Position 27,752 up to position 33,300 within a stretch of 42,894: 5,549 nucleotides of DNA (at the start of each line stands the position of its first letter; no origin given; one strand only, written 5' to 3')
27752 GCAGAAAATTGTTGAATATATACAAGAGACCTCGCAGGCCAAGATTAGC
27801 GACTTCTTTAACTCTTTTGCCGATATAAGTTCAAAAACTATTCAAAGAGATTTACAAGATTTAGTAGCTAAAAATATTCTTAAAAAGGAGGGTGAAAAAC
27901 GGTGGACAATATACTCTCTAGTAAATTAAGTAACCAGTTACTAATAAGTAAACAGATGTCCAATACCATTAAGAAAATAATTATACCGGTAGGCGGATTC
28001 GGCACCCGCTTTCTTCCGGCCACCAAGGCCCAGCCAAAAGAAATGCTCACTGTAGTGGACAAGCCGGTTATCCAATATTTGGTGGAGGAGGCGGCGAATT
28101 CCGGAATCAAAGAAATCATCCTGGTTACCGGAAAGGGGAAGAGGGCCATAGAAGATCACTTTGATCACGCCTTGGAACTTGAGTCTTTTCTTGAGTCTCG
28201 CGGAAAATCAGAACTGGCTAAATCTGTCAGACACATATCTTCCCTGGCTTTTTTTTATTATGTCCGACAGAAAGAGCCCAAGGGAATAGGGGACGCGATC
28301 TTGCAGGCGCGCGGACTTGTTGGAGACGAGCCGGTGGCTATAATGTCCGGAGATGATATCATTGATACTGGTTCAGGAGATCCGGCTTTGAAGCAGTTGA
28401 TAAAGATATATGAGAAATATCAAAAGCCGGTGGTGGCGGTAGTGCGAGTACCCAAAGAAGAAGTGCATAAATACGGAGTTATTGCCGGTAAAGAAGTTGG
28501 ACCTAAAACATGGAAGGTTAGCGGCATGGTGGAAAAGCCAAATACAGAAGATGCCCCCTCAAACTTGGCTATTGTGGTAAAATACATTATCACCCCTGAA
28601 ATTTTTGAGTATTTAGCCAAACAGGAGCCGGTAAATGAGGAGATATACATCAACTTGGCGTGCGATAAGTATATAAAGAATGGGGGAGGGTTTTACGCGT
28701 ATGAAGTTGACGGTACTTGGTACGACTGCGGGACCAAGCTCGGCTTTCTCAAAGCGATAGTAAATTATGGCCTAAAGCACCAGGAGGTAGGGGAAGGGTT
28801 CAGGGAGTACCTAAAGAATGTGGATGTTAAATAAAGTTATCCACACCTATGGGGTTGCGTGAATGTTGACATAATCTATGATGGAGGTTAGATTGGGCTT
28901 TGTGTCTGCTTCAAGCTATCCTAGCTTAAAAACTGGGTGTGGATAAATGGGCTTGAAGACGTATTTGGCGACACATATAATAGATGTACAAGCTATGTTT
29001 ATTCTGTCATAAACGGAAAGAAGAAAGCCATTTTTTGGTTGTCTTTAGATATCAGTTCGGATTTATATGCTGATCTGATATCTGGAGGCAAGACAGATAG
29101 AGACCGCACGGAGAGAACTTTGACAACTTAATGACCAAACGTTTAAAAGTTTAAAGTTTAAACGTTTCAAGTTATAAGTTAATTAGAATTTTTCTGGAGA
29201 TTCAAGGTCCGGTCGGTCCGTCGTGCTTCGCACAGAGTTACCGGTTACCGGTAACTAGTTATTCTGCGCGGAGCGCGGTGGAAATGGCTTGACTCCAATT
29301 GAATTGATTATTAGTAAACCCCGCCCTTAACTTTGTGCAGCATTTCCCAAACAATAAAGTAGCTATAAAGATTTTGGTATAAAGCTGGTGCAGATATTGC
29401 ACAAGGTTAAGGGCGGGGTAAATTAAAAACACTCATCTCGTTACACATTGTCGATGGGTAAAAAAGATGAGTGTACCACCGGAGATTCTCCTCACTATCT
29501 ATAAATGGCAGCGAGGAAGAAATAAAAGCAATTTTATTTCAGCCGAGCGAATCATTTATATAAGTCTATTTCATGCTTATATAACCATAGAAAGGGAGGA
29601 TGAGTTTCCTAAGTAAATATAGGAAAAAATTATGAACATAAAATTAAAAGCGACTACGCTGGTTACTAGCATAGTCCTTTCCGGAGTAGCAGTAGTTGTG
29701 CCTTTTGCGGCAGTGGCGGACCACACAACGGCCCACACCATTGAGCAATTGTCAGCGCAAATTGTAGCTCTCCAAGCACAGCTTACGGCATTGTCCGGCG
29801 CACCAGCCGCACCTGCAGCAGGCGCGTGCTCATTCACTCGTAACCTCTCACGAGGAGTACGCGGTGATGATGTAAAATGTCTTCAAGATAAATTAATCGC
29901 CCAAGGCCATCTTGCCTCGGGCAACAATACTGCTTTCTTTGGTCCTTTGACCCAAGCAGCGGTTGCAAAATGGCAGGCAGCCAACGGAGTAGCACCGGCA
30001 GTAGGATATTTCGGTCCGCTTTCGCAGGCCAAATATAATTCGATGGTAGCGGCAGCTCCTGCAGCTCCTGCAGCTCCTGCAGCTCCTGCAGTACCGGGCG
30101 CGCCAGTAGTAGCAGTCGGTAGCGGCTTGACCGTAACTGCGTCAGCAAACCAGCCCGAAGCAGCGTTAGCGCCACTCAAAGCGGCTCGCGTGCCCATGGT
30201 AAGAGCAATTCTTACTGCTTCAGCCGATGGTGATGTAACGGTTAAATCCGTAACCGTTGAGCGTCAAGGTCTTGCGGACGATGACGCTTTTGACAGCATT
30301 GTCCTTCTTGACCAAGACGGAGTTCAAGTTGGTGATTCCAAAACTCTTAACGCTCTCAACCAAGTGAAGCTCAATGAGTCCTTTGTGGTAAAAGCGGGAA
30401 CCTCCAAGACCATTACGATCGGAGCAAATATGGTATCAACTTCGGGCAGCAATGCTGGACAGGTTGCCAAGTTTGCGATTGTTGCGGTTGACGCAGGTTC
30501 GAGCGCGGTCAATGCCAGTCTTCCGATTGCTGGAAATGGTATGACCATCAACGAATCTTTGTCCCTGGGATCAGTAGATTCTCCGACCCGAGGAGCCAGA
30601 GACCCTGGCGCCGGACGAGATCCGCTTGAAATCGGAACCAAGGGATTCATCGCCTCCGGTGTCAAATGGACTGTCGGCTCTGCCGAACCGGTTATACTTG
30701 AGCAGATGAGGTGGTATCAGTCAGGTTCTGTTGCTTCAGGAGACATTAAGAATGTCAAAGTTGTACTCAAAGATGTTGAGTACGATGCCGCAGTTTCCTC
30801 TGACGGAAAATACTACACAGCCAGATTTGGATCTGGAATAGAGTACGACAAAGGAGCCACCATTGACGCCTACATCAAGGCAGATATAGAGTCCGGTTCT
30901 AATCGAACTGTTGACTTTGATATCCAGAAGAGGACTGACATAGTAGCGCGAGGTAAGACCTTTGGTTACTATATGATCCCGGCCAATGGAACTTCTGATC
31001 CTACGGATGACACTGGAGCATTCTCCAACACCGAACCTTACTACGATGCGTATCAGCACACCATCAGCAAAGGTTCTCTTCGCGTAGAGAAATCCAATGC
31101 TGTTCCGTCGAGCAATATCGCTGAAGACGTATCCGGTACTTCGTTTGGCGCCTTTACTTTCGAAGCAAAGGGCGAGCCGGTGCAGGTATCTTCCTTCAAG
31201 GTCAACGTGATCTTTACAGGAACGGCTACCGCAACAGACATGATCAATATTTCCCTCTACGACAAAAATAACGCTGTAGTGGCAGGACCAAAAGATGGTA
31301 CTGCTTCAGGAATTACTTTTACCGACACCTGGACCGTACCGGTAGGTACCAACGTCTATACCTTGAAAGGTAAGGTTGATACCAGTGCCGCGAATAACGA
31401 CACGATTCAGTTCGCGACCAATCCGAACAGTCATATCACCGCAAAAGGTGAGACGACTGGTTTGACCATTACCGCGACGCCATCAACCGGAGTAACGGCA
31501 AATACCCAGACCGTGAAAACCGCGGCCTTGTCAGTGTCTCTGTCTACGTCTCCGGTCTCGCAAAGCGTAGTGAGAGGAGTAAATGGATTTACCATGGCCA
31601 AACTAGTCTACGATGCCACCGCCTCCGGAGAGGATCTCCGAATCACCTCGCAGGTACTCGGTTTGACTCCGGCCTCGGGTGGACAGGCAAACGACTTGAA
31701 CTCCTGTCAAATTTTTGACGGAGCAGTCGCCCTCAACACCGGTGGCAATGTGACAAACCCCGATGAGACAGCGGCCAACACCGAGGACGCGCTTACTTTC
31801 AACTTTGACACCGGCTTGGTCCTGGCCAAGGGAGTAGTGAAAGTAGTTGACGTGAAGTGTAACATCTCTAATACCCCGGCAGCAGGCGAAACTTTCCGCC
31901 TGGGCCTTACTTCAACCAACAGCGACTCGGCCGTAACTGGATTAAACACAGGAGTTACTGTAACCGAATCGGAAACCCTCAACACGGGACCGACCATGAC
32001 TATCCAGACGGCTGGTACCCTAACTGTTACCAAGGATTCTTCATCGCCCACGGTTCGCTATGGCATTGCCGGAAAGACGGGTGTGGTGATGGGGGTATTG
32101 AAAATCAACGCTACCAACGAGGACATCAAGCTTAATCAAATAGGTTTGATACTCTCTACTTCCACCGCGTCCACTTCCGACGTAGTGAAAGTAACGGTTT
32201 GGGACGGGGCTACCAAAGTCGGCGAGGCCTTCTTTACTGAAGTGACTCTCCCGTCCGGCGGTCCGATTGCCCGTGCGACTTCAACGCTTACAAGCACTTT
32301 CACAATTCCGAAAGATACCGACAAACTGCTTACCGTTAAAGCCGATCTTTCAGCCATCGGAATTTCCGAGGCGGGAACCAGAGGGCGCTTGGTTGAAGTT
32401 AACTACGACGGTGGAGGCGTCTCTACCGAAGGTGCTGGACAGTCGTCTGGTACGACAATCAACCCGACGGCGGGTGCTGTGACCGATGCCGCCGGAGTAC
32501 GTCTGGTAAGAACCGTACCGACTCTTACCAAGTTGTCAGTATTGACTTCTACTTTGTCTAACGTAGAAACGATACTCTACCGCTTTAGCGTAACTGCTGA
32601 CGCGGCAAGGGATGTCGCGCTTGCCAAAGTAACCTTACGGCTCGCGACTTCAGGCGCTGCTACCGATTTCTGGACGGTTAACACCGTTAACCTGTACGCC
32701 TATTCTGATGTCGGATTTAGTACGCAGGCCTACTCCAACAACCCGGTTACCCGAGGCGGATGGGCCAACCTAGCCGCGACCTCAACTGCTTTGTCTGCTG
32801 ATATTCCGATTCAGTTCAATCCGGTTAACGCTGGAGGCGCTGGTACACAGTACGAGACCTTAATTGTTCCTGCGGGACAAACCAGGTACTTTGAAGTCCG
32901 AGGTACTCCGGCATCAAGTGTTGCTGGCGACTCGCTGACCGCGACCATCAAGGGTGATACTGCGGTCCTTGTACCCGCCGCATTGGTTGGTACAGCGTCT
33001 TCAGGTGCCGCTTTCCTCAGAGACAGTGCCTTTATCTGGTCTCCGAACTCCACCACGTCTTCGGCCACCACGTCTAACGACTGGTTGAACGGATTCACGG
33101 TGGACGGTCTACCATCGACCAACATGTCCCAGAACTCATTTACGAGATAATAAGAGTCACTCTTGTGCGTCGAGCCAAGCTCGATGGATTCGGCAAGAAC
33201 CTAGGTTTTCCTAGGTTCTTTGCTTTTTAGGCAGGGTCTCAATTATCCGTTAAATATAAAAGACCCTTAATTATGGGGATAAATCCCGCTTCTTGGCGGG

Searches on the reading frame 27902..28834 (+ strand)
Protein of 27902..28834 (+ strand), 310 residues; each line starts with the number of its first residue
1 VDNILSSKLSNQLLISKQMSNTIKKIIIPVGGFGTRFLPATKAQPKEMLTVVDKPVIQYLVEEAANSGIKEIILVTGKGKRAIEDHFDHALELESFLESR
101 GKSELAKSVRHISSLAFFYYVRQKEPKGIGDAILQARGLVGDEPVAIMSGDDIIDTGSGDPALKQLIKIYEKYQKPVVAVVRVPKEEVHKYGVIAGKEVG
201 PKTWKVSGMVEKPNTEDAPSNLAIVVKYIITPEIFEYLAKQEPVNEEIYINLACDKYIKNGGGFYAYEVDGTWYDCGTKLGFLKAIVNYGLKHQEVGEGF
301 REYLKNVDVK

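Call 9: search_protein_families(library=pfam, proteins=[window:27902-28834:+])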
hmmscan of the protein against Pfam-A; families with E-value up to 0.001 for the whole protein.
window:27902-28834:+ (310 aa): 2 families
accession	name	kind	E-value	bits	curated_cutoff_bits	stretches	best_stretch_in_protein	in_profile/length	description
PF00483.29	NTP_transferase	-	3.8e-35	122.1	21.2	1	27-287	3-240/245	Nucleotidyl transferase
PF12804.13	NTP_transf_3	-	0.00022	21.9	27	1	27-85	2-53/160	MobA-like NTP transferase domain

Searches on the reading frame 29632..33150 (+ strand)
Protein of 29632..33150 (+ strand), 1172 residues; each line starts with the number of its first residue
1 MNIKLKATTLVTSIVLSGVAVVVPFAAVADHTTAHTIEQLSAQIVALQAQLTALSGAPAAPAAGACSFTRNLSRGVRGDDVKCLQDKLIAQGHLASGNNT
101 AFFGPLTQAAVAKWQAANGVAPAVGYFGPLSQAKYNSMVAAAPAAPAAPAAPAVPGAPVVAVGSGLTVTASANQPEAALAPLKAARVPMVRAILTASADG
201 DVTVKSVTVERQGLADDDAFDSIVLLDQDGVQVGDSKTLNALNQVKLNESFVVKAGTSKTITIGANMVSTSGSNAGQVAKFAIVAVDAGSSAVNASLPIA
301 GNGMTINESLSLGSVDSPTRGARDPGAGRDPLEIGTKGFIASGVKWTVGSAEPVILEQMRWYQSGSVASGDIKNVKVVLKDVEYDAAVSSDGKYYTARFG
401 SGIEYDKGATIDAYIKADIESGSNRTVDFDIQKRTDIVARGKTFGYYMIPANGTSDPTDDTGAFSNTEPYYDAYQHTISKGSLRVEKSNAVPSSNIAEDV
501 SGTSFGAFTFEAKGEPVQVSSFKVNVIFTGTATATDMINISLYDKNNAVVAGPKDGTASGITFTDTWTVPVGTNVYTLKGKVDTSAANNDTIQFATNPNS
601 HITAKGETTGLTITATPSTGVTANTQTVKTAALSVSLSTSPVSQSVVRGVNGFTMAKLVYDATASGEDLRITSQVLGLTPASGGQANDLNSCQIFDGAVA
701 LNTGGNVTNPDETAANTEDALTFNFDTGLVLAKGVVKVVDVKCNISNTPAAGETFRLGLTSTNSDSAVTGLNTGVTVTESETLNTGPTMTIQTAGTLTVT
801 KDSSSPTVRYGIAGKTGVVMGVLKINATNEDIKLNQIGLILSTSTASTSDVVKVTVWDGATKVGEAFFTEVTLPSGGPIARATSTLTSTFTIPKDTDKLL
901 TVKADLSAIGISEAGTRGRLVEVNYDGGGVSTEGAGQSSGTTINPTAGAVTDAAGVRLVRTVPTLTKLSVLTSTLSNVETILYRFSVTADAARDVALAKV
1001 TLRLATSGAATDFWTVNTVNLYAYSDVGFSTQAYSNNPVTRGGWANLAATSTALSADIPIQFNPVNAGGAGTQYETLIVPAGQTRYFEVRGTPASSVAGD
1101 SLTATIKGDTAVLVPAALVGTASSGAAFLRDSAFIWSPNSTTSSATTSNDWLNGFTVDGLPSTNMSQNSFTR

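Call 9: search_protein_families(library=pfam, proteins=[window:29632-33150:+])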
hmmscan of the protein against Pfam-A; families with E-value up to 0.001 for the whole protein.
window:29632-33150:+ (1172 aa): 1 family
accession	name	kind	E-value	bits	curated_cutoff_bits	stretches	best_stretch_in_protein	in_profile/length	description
PF01471.23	PG_binding_1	-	2.7e-07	31.1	23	1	77-121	1-44/57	Putative peptidoglycan binding domain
